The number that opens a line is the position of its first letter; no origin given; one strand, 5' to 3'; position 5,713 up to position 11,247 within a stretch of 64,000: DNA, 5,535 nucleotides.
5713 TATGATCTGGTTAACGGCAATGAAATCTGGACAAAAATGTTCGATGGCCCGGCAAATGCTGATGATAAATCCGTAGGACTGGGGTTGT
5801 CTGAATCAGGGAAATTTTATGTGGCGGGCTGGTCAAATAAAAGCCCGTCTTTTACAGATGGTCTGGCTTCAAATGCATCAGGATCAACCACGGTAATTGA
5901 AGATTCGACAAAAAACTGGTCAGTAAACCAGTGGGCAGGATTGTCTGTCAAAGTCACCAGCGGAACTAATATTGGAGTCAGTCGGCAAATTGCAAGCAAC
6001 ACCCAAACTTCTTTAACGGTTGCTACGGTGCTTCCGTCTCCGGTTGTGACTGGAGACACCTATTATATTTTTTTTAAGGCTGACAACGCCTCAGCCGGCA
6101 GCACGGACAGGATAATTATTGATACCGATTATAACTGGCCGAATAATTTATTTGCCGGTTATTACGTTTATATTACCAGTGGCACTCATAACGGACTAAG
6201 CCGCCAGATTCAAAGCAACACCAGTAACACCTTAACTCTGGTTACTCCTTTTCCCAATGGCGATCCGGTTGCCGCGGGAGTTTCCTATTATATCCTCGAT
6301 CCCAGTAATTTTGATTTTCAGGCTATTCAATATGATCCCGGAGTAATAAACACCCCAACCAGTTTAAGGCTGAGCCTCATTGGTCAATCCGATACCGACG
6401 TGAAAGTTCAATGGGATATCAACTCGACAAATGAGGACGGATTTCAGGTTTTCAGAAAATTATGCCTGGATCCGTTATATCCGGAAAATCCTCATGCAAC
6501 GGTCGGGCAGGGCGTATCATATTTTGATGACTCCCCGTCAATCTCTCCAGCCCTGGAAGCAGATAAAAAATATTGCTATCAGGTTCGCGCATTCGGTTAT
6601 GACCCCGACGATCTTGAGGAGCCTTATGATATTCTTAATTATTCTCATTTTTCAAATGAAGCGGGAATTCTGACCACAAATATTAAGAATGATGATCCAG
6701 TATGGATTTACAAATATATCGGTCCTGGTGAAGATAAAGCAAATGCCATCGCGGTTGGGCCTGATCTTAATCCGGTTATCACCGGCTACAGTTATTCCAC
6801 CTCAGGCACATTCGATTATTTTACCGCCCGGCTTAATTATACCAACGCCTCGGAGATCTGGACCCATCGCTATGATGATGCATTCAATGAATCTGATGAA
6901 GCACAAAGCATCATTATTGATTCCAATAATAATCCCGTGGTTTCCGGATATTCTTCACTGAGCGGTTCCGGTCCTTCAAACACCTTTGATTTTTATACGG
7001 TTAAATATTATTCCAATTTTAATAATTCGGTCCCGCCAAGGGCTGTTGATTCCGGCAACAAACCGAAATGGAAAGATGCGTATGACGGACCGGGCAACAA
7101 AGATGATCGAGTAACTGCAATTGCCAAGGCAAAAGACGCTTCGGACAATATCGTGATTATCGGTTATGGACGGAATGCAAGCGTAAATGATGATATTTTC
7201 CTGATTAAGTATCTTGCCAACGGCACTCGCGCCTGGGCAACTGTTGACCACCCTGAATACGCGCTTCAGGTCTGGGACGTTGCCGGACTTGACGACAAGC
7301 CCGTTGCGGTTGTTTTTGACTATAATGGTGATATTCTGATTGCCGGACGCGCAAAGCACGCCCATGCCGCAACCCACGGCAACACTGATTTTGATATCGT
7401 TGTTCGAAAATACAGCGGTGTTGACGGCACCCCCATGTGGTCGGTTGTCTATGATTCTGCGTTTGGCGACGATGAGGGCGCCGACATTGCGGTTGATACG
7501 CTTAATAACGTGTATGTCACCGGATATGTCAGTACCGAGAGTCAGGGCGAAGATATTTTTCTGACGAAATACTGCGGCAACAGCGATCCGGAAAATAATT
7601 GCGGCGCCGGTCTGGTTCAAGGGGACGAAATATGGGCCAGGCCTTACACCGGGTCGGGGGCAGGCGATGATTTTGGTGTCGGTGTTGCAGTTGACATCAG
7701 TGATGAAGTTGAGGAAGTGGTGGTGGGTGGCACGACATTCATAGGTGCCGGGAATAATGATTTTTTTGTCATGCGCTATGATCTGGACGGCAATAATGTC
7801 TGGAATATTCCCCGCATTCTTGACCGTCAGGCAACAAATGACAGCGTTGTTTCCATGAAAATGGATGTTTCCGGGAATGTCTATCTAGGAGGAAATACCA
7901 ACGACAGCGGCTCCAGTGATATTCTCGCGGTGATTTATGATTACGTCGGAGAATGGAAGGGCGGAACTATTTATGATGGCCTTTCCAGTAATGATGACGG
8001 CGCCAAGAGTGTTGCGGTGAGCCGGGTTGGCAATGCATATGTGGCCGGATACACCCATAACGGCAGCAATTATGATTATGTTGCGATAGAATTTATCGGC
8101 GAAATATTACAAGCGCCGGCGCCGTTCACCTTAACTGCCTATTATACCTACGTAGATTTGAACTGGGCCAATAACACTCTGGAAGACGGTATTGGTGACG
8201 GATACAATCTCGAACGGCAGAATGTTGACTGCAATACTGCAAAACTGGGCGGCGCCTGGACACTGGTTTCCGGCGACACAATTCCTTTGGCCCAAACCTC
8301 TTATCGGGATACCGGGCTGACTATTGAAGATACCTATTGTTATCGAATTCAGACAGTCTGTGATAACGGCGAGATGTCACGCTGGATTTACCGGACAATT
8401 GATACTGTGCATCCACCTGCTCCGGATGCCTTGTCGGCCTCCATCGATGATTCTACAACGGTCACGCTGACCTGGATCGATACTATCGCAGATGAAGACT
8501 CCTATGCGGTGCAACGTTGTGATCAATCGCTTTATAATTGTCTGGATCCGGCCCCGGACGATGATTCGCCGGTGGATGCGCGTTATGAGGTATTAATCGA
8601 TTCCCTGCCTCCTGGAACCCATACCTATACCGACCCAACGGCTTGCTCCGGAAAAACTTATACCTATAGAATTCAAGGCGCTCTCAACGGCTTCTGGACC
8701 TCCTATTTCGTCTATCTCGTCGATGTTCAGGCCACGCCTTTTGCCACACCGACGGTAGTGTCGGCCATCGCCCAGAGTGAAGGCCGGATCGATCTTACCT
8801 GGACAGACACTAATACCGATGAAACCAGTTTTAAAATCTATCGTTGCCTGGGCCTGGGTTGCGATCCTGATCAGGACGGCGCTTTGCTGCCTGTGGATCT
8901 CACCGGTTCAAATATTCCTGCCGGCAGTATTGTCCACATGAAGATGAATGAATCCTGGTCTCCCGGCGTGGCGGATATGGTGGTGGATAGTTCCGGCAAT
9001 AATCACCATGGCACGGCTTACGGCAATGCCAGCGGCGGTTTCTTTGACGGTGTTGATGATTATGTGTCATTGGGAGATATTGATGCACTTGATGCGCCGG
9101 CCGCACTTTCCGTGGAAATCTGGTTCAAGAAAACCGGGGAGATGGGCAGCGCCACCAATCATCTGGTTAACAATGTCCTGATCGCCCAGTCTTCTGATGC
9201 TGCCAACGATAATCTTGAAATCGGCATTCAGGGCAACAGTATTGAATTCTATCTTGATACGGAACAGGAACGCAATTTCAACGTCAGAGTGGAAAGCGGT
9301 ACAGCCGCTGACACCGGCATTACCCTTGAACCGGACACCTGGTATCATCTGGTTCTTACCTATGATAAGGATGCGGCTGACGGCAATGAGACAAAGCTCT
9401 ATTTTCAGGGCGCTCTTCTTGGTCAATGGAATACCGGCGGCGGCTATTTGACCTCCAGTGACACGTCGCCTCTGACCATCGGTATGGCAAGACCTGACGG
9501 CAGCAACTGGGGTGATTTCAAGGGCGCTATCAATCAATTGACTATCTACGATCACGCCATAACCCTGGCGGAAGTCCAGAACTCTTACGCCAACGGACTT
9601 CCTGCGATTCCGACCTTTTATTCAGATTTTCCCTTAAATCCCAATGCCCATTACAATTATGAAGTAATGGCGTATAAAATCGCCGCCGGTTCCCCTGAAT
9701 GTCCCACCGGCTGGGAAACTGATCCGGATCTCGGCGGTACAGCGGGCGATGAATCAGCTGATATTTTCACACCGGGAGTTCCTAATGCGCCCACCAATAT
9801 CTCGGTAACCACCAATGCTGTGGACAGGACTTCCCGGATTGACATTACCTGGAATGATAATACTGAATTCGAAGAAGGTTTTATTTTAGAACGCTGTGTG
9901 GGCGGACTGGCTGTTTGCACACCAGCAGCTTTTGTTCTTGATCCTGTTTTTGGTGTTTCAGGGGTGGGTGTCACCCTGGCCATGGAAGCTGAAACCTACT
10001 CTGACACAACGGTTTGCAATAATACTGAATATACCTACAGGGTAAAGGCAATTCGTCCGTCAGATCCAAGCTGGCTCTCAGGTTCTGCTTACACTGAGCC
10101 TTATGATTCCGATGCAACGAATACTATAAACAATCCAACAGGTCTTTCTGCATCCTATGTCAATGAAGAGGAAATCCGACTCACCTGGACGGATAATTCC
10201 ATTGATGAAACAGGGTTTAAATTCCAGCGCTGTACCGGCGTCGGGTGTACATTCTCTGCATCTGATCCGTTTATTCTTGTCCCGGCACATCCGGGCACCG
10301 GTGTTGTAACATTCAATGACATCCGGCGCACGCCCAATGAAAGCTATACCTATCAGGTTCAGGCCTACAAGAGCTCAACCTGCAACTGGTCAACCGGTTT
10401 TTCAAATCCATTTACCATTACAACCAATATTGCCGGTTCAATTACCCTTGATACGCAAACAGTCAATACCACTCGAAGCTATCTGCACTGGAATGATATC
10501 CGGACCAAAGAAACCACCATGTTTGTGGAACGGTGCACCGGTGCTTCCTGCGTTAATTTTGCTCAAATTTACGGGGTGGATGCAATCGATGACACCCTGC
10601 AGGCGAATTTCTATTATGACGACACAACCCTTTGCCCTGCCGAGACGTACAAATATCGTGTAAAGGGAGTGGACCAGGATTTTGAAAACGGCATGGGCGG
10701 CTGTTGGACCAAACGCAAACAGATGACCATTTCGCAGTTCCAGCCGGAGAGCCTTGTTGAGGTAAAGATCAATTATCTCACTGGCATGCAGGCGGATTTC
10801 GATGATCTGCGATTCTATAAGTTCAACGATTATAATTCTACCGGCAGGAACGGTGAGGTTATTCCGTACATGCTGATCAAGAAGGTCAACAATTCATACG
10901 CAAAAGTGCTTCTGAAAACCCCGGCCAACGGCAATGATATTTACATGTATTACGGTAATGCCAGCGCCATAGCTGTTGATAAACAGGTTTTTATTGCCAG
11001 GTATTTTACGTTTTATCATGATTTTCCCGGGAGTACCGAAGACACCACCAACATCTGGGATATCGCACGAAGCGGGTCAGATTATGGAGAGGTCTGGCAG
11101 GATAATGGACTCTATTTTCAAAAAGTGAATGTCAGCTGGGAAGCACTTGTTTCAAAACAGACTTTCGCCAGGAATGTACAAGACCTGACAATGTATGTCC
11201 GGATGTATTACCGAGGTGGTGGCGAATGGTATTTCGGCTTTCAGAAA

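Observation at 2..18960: Tandem giant genes: a 20-heme cytochrome of more than 1,400 aa abutting a 4,898-aa propeller/lectin/FN3 lipoprotein, a candidate cell-surface electron-transfer and attachment apparatus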

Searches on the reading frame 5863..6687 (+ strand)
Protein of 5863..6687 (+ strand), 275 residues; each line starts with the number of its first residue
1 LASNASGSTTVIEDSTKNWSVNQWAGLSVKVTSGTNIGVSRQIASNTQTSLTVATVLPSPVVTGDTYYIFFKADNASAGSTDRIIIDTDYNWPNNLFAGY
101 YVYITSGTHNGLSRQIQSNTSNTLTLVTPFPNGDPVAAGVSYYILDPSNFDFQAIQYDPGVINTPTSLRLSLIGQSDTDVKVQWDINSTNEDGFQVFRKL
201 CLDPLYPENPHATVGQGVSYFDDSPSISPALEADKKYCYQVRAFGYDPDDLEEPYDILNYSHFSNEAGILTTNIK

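Call 51: search_protein_families(library=pfam, proteins=[window:5863-6687:+], max_evalue=0.01)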
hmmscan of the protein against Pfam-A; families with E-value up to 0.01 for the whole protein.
window:5863-6687:+ (275 aa): 1 family
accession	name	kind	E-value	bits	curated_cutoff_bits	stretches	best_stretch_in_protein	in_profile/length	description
PF09356.15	Phage_BR0599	-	2.3e-07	31.5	22.9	0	28-70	7-50/80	Phage conserved hypothetical protein BR0599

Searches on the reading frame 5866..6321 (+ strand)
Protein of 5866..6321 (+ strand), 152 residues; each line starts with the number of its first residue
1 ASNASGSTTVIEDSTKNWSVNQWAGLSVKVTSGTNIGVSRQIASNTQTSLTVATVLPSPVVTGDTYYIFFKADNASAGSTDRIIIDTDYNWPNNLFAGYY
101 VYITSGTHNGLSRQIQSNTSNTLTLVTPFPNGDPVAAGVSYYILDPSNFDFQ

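Call 72: predict_structure(alignment_id=A5)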
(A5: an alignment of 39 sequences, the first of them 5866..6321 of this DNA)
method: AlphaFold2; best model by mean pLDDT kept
length: 152 residues; sequences in the alignment: 39
mean_pLDDT: 86.9   pTM: 0.69
mean pLDDT of the five models: 86.9, 86.8, 85.7, 84.9, 83.1
residues with pLDDT >= 90: 70; 70-90: 73; 50-70: 7; < 50: 2
segments of 3 or more residues with pLDDT < 50: none
pLDDT, mean of each block of 10 residues (from residue 1): 84 93 92 95 97 97 91 76 76 85 88 90 87 83 76 42
secondary structure, 60 per line:
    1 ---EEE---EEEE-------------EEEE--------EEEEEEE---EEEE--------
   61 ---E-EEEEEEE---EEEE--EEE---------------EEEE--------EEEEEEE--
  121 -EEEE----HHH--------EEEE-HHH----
elements in order: E4-6 E10-13 E27-30 E39-45 E49-52 E66-72 E76-79 E82-84 E100-103 E112-118 E122-125 E141-144

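Call 74: fold_search(model_id=the predicted structure, library=pdb)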
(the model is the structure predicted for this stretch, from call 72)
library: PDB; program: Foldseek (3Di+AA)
matches with E <= 10: 718; with E <= 0.001: 0
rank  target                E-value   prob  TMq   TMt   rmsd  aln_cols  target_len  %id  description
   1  7vul_B                1.9e-03  1.00  0.35  0.13   7.6       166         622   20  Structure of Klebsiella Phage P560 depolymerase (released 2022-11-16)
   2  7vul_A                2.5e-03  0.99  0.34  0.13   7.9       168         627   19  Structure of Klebsiella Phage P560 depolymerase (released 2022-11-16)
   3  9n71_A                2.9e-03  0.97  0.33  0.20  19.9       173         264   17  Tail tube structure of Acinetobacter baumannii phage Mystique (released 2025-03-19)
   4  4ytl_A                4.1e-02  0.75  0.23  0.32  10.7       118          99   13  Structure of the KOW2-KOW3 Domain of Transcription Elongation Factor Spt5. (released 2015-08-12)
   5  4ii3_C                7.3e-02  0.98  0.34  0.06   8.6       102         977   11  Crystal structure of S. pombe Ubiquitin activating enzyme 1 (Uba1) in complex with ubiquitin and ATP/Mg (released 2013-02-13)
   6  8vjh_D                9.0e-02  1.00  0.40  0.24   2.8        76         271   18  Cryo-EM of tail-tip of bacteriophage Chi (released 2024-10-02)
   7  6o83_C                9.9e-02  1.00  0.39  0.07   6.4       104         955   10  S. pombe ubiquitin E1~ubiquitin-AMP tetrahedral intermediate mimic (released 2019-06-19)
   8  4ii3_A                9.9e-02  0.97  0.34  0.06   8.6       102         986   11  Crystal structure of S. pombe Ubiquitin activating enzyme 1 (Uba1) in complex with ubiquitin and ATP/Mg (released 2013-02-13)
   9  9b5c_A                1.0e-01  0.97  0.35  0.06   8.7       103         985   14  Ubiquitin E1-Ub-E2 tetrahedral transthiolation intermediate mimic (doubly Ub-loaded) - consensus map and model (released 2024-06-05)
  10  9fyx_Z                1.2e-01  0.28  0.22  0.08  19.5       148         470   11  Influenza A/H7N9 polymerase pre-cleavage cap-snatching complex (released 2025-07-16)
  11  6zhs_A                1.2e-01  0.97  0.35  0.06   8.1       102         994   10  Uba1 bound to two E2 (Ubc13) molecules (released 2022-01-12)
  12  6o83_A                1.4e-01  0.96  0.34  0.07   8.3       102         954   11  S. pombe ubiquitin E1~ubiquitin-AMP tetrahedral intermediate mimic (released 2019-06-19)
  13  5l6j_C                1.4e-01  0.93  0.34  0.06   8.0       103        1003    7  Uba1 in complex with Ub-MLN7243 covalent adduct (released 2017-06-14)
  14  5l6h_C                1.5e-01  0.89  0.32  0.06   8.3       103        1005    7  Uba1 in complex with Ub-ABPA3 covalent adduct (released 2017-06-14)
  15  5l6i_A                1.6e-01  0.92  0.34  0.06   7.9       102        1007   10  Uba1 in complex with Ub-MLN4924 covalent adduct (released 2017-06-14)
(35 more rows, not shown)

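Call 89: search_protein_representatives(alignment_id=A5)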
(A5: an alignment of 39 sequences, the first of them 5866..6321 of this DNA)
Query: 39 sequences, 154 profile positions. Proteins with E-value up to 0.001 (for the whole library): 8990; up to 1e-10: 2160; up to 1e-30: 211. The best 150 are listed.
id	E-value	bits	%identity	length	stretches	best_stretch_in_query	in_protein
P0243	2.2e-98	342.8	-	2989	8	85-152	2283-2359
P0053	4.4e-98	341.8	-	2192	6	66-154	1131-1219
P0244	1.7e-93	326.9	-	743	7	80-134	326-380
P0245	1.1e-88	311.3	-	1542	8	77-147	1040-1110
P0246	2.5e-86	303.7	-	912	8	75-136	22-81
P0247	9.5e-85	298.5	-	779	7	79-141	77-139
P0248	1.6e-84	297.8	-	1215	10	77-143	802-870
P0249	2.2e-84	297.3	-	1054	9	79-153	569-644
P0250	6.5e-83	292.5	-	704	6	62-149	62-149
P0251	1.4e-75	268.7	-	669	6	76-145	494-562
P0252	6.9e-72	256.7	-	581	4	81-147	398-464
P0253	9.6e-72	256.3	-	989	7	70-138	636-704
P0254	5.0e-71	253.9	-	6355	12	33-153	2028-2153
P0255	9.4e-71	253.0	-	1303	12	81-132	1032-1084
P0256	1.5e-70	252.4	-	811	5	80-148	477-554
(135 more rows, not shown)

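Call 91: search_protein_families(library=pfam, alignment_id=A6, max_evalue=0.001)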
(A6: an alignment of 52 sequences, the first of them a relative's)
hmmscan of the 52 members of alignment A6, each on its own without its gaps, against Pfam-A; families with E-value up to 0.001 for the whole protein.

A. member 1, P0244 (743 aa): 0 families

B. families by the number of members that match (of 52 scanned): 21 families
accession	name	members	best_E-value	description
PF09356.15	Phage_BR0599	10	2.8e-16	Phage conserved hypothetical protein BR0599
PF14522.11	Cytochrome_C7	2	2.9e-13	Cytochrome c7 and related cytochrome c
PF09699.15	Paired_CXXCH_1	2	1.3e-06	Doubled CXXCH motif (Paired_CXXCH_1)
PF03068.20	PAD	1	6.2e-55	Protein-arginine deiminase (PAD)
PF13620.12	CarboxypepD_reg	1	2.7e-19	Carboxypeptidase regulatory-like domain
PF17210.9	SdrD_B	1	6.3e-15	SdrD B-like domain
PF22352.2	K319L-like_PKD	1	3.8e-09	K319L-like, PKD domain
PF17802.7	SpaA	1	4.9e-08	Prealbumin-like fold domain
PF14537.11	Cytochrom_c3_2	1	3.4e-07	Cytochrome c3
PF13715.12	CarbopepD_reg_2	1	7.5e-07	CarboxypepD_reg-like domain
PF12708.12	Pect-lyase_RHGA_epim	1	9.2e-07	Rhamnogalacturonase A/epimerase, pectate lyase-like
PF22113.1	Mtrc-MtrF_II-IV_dom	1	9.1e-06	Outer membrane cytochrome MtrC/MtrF-like, domains II/IV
PF24289.1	DUF7477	1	2e-05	Domain of unknown function (DUF7477)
PF07081.18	DUF1349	1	2.1e-05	Protein of unknown function (DUF1349)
PF00775.27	Dioxygenase_C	1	5.7e-05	Dioxygenase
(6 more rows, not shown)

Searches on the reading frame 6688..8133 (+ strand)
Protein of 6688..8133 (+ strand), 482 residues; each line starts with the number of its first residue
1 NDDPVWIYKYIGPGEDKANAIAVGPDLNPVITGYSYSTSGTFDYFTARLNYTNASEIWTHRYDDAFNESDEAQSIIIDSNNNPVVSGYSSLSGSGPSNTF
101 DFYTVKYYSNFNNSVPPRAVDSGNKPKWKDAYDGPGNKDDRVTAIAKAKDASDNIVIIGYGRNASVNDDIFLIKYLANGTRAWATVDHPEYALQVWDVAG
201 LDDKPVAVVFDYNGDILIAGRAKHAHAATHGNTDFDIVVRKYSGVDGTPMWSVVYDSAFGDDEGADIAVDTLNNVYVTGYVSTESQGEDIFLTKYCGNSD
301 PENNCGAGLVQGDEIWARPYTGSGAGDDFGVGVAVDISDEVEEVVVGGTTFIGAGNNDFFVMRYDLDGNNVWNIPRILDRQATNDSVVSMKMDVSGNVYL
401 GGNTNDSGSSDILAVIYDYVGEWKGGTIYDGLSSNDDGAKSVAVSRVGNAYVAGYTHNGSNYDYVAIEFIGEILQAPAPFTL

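Call 51: search_protein_families(library=pfam, proteins=[window:6688-8133:+], max_evalue=0.01)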
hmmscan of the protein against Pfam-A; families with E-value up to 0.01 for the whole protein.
window:6688-8133:+ (482 aa): 1 family
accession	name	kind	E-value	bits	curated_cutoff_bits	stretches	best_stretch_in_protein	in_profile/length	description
PF06739.17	SBBP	-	1.6e-12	47.6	20.5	2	261-280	12-31/38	Beta-propeller repeat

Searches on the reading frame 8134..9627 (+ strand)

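Call 51: search_protein_families(library=pfam, proteins=[window:8134-9627:+], max_evalue=0.01)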
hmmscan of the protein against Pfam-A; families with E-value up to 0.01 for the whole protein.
window:8134-9627:+ (498 aa): 3 families
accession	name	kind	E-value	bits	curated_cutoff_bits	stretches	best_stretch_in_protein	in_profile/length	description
PF13385.13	Laminin_G_3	-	6.7e-21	75.5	27.6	1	305-482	1-151/151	Concanavalin A-like lectin/glucanases superfamily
PF00041.27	fn3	-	2.6e-06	28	25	0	6-83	15-79/84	Fibronectin type III domain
PF02973.23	Sialidase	-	0.0042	17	26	1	390-483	87-183/189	Sialidase, N-terminal domain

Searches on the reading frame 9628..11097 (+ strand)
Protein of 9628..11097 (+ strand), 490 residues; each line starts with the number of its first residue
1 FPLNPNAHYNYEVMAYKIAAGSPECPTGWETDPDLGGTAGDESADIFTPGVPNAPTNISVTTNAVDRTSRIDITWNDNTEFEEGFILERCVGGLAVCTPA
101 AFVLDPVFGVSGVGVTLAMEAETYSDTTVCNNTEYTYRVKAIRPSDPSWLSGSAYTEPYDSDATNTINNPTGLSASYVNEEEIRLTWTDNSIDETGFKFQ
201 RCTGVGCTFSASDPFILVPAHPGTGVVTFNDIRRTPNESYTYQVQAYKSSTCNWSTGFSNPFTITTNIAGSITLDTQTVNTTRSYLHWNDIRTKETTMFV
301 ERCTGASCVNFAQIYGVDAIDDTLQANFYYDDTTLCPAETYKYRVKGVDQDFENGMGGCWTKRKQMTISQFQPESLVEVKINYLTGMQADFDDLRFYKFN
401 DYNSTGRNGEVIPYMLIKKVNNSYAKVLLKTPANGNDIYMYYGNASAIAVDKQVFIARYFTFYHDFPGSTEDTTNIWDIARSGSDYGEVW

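Call 51: search_protein_families(library=pfam, proteins=[window:9628-11097:+], max_evalue=0.01)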
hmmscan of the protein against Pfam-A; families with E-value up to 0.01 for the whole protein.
window:9628-11097:+ (490 aa): 2 families
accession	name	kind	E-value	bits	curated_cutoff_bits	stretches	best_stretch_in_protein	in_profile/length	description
PF10102.14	DUF2341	-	3.2e-06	27.9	23.4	1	390-478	1-82/84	Domain of unknown function (DUF2341)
PF00041.27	fn3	-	0.0018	18.9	25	0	169-250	2-72/84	Fibronectin type III domain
